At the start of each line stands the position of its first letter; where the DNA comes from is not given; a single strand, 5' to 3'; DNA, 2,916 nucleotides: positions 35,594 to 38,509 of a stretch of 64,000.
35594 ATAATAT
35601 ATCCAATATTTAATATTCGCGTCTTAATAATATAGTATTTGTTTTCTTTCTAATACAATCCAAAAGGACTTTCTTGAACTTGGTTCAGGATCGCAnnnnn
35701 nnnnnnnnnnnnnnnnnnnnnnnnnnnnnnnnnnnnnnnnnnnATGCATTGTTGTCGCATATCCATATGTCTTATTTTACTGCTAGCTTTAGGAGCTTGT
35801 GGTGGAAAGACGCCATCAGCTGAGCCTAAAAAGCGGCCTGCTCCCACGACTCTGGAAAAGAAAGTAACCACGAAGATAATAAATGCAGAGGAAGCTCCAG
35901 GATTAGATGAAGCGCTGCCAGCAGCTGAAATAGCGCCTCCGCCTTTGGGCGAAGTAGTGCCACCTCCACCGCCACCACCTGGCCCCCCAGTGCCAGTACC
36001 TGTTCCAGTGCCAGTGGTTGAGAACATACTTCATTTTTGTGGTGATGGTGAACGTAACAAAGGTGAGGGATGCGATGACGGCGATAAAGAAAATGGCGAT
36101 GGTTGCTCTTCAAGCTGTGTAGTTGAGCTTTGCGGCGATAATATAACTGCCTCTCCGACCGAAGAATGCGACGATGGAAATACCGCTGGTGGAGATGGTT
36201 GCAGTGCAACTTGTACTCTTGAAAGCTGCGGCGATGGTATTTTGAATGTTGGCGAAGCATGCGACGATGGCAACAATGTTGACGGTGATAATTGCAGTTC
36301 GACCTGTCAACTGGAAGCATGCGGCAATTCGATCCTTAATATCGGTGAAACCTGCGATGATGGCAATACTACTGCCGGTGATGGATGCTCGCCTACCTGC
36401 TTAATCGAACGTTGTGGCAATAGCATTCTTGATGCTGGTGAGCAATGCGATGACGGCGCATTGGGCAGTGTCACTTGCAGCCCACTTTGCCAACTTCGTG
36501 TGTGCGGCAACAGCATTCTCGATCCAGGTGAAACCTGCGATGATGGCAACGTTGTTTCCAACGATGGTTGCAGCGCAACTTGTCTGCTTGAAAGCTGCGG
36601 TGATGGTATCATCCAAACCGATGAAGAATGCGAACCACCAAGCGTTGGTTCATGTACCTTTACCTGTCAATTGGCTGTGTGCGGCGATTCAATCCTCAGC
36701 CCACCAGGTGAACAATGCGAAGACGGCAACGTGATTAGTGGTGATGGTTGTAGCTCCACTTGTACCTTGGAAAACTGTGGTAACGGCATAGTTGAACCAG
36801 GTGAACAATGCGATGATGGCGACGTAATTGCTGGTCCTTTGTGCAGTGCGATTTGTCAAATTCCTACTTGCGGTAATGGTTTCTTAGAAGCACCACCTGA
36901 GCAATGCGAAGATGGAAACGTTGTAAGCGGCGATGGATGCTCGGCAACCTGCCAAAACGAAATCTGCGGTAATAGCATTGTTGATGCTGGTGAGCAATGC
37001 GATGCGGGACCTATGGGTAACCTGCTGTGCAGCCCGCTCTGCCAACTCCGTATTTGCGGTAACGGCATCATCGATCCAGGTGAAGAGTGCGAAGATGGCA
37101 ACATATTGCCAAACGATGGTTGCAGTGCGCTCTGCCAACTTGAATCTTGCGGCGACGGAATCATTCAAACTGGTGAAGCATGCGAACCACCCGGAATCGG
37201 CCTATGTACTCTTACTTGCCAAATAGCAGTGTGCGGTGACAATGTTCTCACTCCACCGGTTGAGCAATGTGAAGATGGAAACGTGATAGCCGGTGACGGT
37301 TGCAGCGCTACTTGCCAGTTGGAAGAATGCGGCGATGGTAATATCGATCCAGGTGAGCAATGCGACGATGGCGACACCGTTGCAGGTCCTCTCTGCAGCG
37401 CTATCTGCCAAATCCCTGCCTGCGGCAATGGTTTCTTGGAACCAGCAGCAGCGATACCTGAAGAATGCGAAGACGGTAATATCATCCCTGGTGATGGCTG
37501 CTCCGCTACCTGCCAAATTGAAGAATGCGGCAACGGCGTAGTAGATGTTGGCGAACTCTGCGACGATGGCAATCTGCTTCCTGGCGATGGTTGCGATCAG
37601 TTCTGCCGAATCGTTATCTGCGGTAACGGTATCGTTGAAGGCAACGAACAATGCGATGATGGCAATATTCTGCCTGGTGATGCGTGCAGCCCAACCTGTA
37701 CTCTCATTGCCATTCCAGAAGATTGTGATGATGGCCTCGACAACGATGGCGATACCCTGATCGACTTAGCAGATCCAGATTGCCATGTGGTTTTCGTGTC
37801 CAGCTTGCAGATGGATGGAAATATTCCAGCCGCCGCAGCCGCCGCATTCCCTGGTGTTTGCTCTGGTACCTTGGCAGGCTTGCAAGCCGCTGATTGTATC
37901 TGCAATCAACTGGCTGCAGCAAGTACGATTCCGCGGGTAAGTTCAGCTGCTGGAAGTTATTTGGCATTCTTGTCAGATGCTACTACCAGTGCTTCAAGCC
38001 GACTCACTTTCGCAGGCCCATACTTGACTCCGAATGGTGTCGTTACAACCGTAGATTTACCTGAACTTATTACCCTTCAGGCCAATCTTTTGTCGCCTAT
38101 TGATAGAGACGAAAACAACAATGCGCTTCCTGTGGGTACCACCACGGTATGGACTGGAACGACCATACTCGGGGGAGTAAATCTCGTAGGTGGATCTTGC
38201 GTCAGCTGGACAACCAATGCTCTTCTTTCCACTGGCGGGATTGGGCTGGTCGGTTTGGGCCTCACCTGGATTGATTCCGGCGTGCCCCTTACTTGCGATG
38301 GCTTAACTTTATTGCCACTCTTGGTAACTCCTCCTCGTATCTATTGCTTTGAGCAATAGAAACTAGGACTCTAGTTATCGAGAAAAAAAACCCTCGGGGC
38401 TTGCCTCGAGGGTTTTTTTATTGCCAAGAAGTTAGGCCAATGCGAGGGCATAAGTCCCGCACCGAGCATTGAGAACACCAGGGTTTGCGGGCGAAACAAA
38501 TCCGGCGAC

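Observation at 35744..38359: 887-aa lipoprotein of ~20 tandem Cys-rich modules behind a polyproline stalk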

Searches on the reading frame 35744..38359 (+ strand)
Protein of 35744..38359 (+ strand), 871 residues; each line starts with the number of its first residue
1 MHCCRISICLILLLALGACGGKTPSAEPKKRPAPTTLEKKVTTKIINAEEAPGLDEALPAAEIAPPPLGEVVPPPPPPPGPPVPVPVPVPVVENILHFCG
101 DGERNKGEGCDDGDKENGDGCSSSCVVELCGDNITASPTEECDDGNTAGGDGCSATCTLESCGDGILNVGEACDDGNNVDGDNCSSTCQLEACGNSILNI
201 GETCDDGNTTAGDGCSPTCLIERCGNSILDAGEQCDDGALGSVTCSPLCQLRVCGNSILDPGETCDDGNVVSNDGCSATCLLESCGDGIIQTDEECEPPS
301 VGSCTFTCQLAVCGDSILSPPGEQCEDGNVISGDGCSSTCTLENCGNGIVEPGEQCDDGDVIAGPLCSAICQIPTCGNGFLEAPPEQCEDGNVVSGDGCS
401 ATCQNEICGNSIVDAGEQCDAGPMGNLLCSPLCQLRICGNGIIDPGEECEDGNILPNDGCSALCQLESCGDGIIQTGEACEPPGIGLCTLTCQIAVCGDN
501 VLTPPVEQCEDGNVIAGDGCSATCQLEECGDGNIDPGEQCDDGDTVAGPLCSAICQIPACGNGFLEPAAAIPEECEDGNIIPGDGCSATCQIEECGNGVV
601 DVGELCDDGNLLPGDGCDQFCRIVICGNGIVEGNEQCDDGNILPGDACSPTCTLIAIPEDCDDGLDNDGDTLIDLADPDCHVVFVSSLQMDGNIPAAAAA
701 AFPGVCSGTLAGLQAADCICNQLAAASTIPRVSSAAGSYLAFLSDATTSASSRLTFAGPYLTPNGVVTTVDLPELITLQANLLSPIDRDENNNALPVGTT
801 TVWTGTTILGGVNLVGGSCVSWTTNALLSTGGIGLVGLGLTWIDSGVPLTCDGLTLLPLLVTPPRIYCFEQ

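Call 4: search_protein_families(library=pfam, proteins=[window:35744-38359:+], max_evalue=1)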
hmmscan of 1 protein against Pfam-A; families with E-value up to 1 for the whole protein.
window:35744-38359:+ (871 aa): 1 family
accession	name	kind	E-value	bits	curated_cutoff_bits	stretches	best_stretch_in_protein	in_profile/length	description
PF13948.11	DUF4215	-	5.3e-77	254.4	27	14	433-465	17-47/47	Domain of unknown function (DUF4215)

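Call 5: search_protein_families(library=ncbifam, proteins=[window:35744-38359:+], max_evalue=1)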
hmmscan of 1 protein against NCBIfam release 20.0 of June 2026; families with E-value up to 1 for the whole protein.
window:35744-38359:+ (871 aa): 1 family
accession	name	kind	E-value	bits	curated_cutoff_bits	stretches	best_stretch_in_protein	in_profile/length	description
TIGR02232.1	myxo_disulf_rpt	repeat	1.4e-149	485.6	20.8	17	559-594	3-34/38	cysteine-rich acidic repeat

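Call 10: find_encoding_contigs(protein=window:35744-38356:+, flank=10000)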
Protein window:35744-38356:+ (871 aa): no gene with exactly this product is on record in the collection.

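Call 25: find_related_loci(query=window:35744-38356:+, collection=genome_contigs, flank=6000)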
Query window:35744-38356:+ (871 aa) in genome_contigs; peptide patterns used: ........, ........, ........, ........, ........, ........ (x = any residue, [..] = any of these).
598 stretches matched a pattern (row limit reached: there are more); 533 encode a relative of the query (tblastn E <= 1e-3); the best 80 are kept; 80 distinct loci.
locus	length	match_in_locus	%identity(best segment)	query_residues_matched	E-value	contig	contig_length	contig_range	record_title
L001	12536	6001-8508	48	95-670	7e-149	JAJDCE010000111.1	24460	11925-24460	MAG: Patescibacteria group bacterium isolate OFTM163 OFTM163_110, whole genome shotgun sequence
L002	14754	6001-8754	47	96-670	5e-143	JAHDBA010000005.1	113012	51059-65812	MAG: Myxococcota bacterium isolate MAG-10 RZ_472, whole genome shotgun sequence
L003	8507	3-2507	49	95-670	1e-140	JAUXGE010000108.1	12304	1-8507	MAG: Planctomycetota bacterium isolate CSMAG_2921 CSMAG_2921_k117_2928853_length_12304_cov_17.0000, whole genome shotgun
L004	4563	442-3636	47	92-817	3e-142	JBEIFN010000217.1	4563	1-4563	MAG: Alphaproteobacteria bacterium isolate Sample-102-S2-bin-74 Sample_102_S2-bin_74-k141_680840, whole genome shotgun s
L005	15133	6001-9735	48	88-670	2e-134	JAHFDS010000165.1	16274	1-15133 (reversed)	MAG: Myxococcales bacterium isolate nzgw250 NODE_2188_length_16275_cov_3.652532, whole genome shotgun sequence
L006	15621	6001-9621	46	91-744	4e-131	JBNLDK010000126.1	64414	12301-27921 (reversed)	MAG: Polyangiaceae bacterium isolate C1C2.bin.51.orig k141_391451, whole genome shotgun sequence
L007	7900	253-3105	35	9-870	8e-132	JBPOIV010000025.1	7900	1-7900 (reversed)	MAG: Myxococcota bacterium isolate MAG_886 c_000000593941, whole genome shotgun sequence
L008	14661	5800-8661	47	26-694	2e-130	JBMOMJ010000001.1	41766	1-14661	MAG: Myxococcota bacterium isolate Betzabe_MAG047 MAG047_1, whole genome shotgun sequence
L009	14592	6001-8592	48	92-670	1e-127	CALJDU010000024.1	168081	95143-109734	MAG: uncultured bacterium isolate R4_Bin_MAXBIN__061_1 genome assembly, contig: c_000000551450, whole genome shotgun seq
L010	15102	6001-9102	47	80-685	2e-124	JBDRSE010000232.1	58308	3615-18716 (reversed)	MAG: bacterium isolate MEGAHIT-group-3.13 k141_633561, whole genome shotgun sequence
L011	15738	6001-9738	46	79-664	1e-123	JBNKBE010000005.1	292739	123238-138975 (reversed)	MAG: Polyangiaceae bacterium isolate F2.bin.4.strict NODE_5_length_292739_cov_8.549248, whole genome shotgun sequence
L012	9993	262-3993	47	90-674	1e-122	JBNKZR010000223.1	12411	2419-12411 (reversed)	MAG: Polyangiaceae bacterium isolate D1.bin.22.strict NODE_224_length_12411_cov_3.161910, whole genome shotgun sequence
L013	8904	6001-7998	43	95-674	5e-119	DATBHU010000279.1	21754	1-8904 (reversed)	MAG TPA_asm: Polyangia bacterium isolate SMAG_U3876 k141_2496698, whole genome shotgun sequence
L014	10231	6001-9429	47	92-717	2e-118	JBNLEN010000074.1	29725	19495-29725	MAG: Polyangiaceae bacterium isolate C1C2.bin.25.strict NODE_74_length_29725_cov_3.147362, whole genome shotgun sequence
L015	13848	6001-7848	46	94-680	8e-117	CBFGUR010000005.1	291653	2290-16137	MAG TPA_asm: uncultured Polyangiaceae bacterium isolate SRR17295757_metabat2_102 genome assembly, contig: ERZ23398518.13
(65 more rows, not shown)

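Call 34: find_homologous_proteins(query=window:35744-38356:+, max_evalue=1e-20)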
Query window:35744-38356:+ (871 aa): 5714 proteins with E <= 1e-20 among 8000 candidates; the best 120 are listed.
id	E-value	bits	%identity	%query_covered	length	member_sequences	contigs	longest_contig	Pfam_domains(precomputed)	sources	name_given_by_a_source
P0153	2.0e-283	961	48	66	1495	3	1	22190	PF04151.22,PF13948.12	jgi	jgi:cysteine-rich repeat protein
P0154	3.5e-248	844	40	68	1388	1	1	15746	PF13948.12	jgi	jgi:cysteine-rich repeat protein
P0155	1.3e-238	813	43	64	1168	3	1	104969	PF13948.12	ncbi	ncbi:MAG TPA: DUF4215 domain-containing protein [Kofleriaceae bacterium]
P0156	2.7e-225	769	48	64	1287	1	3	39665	PF00932.26,PF13948.12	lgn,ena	-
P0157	1.5e-196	673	49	64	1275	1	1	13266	PF00932.26,PF13948.12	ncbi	-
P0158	1.3e-184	634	46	68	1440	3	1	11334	PF13948.12,PF20597.5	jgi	jgi:choice-of-anchor A domain-containing protein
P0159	8.1e-183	628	40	61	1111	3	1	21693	PF13948.12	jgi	jgi:cysteine-rich repeat protein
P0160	8.0e-180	618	42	79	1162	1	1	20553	PF13948.12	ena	-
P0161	9.2e-177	608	46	63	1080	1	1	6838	PF13948.12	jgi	jgi:cysteine-rich repeat protein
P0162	3.5e-176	606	44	66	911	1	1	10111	PF13948.12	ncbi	-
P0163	1.4e-169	584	40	70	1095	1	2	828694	PF13948.12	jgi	jgi:cysteine-rich repeat protein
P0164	2.0e-168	580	41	68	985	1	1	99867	PF13948.12,PF24517.3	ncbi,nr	ncbi:MAG: DUF4215 domain-containing protein [Deltaproteobacteria bacterium]|nr:DUF4215 domain-contai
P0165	2.0e-165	570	45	63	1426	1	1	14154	PF14312.13,PF13948.12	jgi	jgi:cysteine-rich repeat protein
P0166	2.8e-164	567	45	63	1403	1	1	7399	PF01839.30,PF13948.12,PF13517.13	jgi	-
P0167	4.8e-164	566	44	63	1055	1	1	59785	PF13948.12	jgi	jgi:cysteine-rich repeat protein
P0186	8.6e-142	492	42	56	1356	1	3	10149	PF13948.12,PF00082.28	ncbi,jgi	ncbi:MAG: cysteine-rich repeat protein [Candidatus Omnitrophota bacterium]|jgi:cysteine-rich repeat 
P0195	5.8e-135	470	44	64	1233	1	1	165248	PF00059.28,PF13948.12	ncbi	ncbi:MAG: DUF4215 domain-containing protein [Kofleriaceae bacterium]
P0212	4.2e-128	447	48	57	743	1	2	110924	PF13948.12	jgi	jgi:MYXO-CTERM domain-containing protein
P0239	6.7e-121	423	45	64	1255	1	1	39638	PF13229.13,PF13948.12,PF28492.1,PF05048.20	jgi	jgi:MYXO-CTERM domain-containing protein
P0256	2.6e-117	411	37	66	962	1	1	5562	PF13948.12,PF00147.24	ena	-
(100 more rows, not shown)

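Call 36: search_solved_structures(query=window:35744-38356:+, max_evalue=1, show_alignments=2)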
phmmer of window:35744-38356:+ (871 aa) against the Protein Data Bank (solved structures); distinct sequences matched with E-value up to 1: 8.
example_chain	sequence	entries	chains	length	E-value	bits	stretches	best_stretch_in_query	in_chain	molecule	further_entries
3bed_A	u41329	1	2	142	0.038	15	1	705-776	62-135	PTS system, IIA component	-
2i47_A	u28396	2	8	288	0.39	11.7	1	398-423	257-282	ADAM 17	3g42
1ivh_A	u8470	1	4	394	0.43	11.5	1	185-242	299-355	ISOVALERYL-COA DEHYDROGENASE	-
9jq4_A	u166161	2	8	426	0.49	11.4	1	186-242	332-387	Isovaleryl-CoA dehydrogenase, mitochondrial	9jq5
8sgr_A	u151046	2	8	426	0.49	11.4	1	186-242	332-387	Isovaleryl-CoA dehydrogenase, mitochondrial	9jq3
9ekb_C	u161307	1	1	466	0.67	10.9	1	55-123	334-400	DNA polymerase delta subunit 3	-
6s1m_C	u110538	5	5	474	0.68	10.9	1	55-123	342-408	DNA polymerase delta subunit 3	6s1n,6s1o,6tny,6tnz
8vxu_A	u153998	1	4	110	0.84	10.6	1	771-812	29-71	Multidrug resistance protein, SMR family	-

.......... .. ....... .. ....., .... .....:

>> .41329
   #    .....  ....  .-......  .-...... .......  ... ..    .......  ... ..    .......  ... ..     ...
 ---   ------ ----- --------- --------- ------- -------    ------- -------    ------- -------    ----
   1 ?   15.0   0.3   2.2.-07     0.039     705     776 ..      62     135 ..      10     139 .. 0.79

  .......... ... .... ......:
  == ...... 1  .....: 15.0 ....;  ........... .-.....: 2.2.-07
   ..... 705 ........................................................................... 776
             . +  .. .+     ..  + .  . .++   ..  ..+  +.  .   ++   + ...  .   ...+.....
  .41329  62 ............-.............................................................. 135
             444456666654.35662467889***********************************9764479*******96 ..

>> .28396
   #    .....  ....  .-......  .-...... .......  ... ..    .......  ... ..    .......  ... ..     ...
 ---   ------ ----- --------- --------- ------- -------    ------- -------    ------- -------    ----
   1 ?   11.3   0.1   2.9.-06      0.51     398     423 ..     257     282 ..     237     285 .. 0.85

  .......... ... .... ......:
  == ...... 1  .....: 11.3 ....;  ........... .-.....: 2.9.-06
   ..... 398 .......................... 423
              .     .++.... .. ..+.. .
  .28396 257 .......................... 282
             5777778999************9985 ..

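Call 73: search_protein_families(library=pfam, proteins=[L007:3179-4465:-], max_evalue=0.01)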
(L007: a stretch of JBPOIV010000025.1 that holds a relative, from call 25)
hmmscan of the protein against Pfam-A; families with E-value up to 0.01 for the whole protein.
L007:3179-4465:- (428 aa): 6 families
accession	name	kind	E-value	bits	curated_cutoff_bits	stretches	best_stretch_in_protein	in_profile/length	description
PF02683.22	DsbD_TM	-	2e-43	148.7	27.1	1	22-228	4-213/219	Cytochrome C biogenesis protein transmembrane domain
PF13899.12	Thioredoxin_7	-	8.5e-10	39.1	27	1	323-403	5-82/83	Thioredoxin-like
PF00085.26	Thioredoxin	-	2.4e-09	37.6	23.5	1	324-404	10-81/103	Thioredoxin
PF13386.12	DsbD_2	-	4.3e-08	33.7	24.9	1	27-206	3-182/199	Cytochrome C biogenesis protein transmembrane region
PF13098.12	Thioredoxin_2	-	5.7e-07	30.3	27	1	333-426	3-103/104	Thioredoxin-like domain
PF03190.21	Thioredox_DsbH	-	0.0024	18.3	27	1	325-379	27-82/163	Protein of unknown function, DUF255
